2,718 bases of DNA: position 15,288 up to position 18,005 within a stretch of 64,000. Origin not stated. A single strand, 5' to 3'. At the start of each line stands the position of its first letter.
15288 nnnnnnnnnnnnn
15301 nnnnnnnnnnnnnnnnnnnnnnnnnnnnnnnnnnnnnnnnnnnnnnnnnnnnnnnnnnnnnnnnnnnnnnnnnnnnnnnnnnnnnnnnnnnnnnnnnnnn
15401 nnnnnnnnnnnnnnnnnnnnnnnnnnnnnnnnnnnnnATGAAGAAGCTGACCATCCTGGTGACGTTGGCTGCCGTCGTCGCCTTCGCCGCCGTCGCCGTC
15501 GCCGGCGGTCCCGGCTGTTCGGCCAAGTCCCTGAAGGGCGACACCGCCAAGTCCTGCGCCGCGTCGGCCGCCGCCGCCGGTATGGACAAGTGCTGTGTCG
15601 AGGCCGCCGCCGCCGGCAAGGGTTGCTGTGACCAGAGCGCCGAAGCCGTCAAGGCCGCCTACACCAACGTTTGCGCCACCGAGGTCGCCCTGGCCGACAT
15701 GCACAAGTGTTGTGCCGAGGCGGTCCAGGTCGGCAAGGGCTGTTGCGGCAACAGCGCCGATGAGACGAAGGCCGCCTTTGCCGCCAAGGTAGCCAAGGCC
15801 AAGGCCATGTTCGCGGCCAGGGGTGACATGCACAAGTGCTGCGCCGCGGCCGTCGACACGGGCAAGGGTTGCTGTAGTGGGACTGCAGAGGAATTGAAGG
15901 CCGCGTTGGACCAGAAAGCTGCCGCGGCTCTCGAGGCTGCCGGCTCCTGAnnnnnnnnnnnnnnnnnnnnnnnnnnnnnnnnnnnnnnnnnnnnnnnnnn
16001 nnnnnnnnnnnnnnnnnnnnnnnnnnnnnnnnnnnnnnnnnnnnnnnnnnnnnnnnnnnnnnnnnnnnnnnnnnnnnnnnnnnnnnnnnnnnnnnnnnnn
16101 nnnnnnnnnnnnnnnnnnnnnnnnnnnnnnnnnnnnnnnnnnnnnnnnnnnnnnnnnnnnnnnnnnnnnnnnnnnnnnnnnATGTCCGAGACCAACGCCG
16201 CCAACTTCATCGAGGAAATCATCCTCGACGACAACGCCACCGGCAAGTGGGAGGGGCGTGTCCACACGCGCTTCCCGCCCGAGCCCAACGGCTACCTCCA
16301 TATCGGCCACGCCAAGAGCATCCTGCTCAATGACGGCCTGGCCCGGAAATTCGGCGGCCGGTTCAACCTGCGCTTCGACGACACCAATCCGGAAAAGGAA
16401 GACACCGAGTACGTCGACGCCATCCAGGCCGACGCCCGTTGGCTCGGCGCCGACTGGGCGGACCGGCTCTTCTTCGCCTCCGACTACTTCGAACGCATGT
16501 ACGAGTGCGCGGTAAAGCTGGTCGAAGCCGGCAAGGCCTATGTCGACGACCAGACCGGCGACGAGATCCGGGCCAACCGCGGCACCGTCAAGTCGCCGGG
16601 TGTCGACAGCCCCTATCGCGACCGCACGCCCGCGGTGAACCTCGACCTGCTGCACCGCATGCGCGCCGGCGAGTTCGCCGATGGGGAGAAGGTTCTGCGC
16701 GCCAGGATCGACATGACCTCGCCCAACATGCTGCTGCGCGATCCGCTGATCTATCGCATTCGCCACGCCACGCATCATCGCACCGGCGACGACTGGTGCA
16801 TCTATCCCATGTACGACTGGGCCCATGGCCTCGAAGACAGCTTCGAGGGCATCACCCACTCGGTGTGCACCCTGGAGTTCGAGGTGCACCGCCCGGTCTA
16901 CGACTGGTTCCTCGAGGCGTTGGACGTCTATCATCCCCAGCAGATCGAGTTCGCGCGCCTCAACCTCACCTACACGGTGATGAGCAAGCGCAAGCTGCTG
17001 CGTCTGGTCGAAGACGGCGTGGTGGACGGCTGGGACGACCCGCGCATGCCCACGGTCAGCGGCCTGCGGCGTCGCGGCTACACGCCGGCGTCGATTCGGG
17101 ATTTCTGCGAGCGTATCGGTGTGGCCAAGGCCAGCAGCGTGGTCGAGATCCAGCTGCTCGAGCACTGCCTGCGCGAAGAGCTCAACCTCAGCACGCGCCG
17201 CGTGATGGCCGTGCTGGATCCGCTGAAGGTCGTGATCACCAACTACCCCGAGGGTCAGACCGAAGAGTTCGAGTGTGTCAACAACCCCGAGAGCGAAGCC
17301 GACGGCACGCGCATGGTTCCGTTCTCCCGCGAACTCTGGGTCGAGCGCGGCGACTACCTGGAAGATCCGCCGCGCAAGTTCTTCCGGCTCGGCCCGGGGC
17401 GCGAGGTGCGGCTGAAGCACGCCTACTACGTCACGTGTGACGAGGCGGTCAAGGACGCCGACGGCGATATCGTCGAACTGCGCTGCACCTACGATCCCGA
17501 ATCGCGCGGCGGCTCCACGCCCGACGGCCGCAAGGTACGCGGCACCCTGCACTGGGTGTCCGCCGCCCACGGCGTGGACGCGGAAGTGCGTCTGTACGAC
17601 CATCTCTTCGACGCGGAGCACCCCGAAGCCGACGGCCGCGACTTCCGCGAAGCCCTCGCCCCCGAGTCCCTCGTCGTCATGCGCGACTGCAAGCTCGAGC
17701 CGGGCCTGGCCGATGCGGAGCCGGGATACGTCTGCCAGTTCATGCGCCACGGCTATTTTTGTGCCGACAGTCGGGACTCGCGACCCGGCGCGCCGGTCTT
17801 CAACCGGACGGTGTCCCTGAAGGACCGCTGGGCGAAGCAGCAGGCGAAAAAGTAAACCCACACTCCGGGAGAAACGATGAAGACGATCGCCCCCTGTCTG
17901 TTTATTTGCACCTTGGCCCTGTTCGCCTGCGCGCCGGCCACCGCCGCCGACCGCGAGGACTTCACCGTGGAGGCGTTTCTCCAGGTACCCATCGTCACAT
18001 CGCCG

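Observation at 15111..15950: Secreted vicinal-cysteine repeat protein (DMHKCC..GKGCC x3) behind a 300-bp structured leader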

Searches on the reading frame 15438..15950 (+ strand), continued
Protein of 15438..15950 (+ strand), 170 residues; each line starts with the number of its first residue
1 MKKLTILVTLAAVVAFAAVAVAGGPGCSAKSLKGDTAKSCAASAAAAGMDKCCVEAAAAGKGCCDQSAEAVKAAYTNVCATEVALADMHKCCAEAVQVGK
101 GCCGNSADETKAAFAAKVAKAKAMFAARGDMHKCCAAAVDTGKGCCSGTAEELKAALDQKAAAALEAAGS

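Call 74: search_protein_families(library=pfam, proteins=[L071:4487-5152:+, L071:6758-8248:+, L098:2971-5553:-, L098:6514-7653:+, L081:785-1594:+, L081:1482-3215:+, L082:1875-2669:-, L080:199-1254:-, L080:2363-3376:+, L079:1337-1837:+], max_evalue=0.001)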
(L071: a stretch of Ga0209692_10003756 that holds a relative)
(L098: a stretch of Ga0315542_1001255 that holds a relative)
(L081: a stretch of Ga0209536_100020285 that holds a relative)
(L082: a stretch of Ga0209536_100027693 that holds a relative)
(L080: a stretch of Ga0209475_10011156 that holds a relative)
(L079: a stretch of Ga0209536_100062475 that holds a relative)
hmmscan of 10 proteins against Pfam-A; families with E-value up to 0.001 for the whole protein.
L071:4487-5152:+ (221 aa): 0 families

L071:6758-8248:+ (496 aa): 3 families
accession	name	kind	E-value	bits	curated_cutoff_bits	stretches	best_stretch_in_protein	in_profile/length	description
PF13229.12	Beta_helix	-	2.5e-24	86.1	25.9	2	116-273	6-158/158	Right handed beta helix region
PF05048.19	NosD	-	9.6e-13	48.5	23.6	2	119-281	25-177/212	Periplasmic copper-binding protein (NosD)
PF13860.13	FlgD_ig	-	1.1e-12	48.2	27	1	425-485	16-77/79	FlgD Ig-like domain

L098:2971-5553:- (860 aa): 1 family
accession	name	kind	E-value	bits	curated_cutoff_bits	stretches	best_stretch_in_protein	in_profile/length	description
PF13860.13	FlgD_ig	-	1.9e-10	41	27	1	786-842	13-72/79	FlgD Ig-like domain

L098:6514-7653:+ (379 aa): 0 families

L081:785-1594:+ (269 aa): 0 families

L081:1482-3215:+ (577 aa): 0 families

L082:1875-2669:- (264 aa): 2 families
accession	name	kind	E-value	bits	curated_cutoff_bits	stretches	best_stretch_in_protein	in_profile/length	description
PF13646.12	HEAT_2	-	2e-11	44.4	27.7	1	200-264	11-74/88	HEAT repeats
PF03130.22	HEAT_PBS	-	2e-07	31.3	20.9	0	237-260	1-24/27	PBS lyase HEAT-like repeat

L080:199-1254:- (351 aa): 0 families

L080:2363-3376:+ (337 aa): 0 families

L079:1337-1837:+ (166 aa): 1 family
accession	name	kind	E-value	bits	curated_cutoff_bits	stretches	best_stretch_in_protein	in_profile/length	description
PF00072.30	Response_reg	-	3.7e-19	69.4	30.2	1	46-160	1-110/111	Response regulator receiver domain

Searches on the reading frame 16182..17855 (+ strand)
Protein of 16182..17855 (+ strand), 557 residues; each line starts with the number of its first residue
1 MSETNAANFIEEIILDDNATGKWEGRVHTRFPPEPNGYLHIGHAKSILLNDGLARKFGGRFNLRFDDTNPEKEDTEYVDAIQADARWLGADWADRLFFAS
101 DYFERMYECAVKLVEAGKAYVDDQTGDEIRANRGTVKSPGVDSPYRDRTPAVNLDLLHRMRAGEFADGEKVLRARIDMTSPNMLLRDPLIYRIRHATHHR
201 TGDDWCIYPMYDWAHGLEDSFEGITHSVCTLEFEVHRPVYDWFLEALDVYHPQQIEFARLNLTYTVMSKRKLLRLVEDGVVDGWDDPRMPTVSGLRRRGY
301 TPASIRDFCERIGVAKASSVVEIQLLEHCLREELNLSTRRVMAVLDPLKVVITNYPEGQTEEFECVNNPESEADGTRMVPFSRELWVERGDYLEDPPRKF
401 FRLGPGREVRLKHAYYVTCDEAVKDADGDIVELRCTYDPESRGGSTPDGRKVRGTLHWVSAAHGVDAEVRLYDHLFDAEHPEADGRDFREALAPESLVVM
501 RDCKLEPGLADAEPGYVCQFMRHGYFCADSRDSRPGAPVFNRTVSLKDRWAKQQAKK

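Call 43: search_protein_families(library=pfam, proteins=[window:16182-17855:+], max_evalue=0.01)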
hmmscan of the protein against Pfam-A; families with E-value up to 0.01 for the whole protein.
window:16182-17855:+ (557 aa): 3 families
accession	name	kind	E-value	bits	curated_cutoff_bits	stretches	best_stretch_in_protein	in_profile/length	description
PF00749.27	tRNA-synt_1c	-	4.7e-101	338.3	23.4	1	27-335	2-313/314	tRNA synthetases class I (E and Q), catalytic domain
PF03950.23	tRNA-synt_1c_C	-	5e-29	100.8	23.9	1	339-438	2-91/91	tRNA synthetases class I (E and Q), anti-codon binding domain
PF20974.2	tRNA-synt_1c_C2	-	5.4e-21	75.5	23.9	1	455-529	1-69/69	tRNA synthetases class I (E and Q), anti-codon binding domain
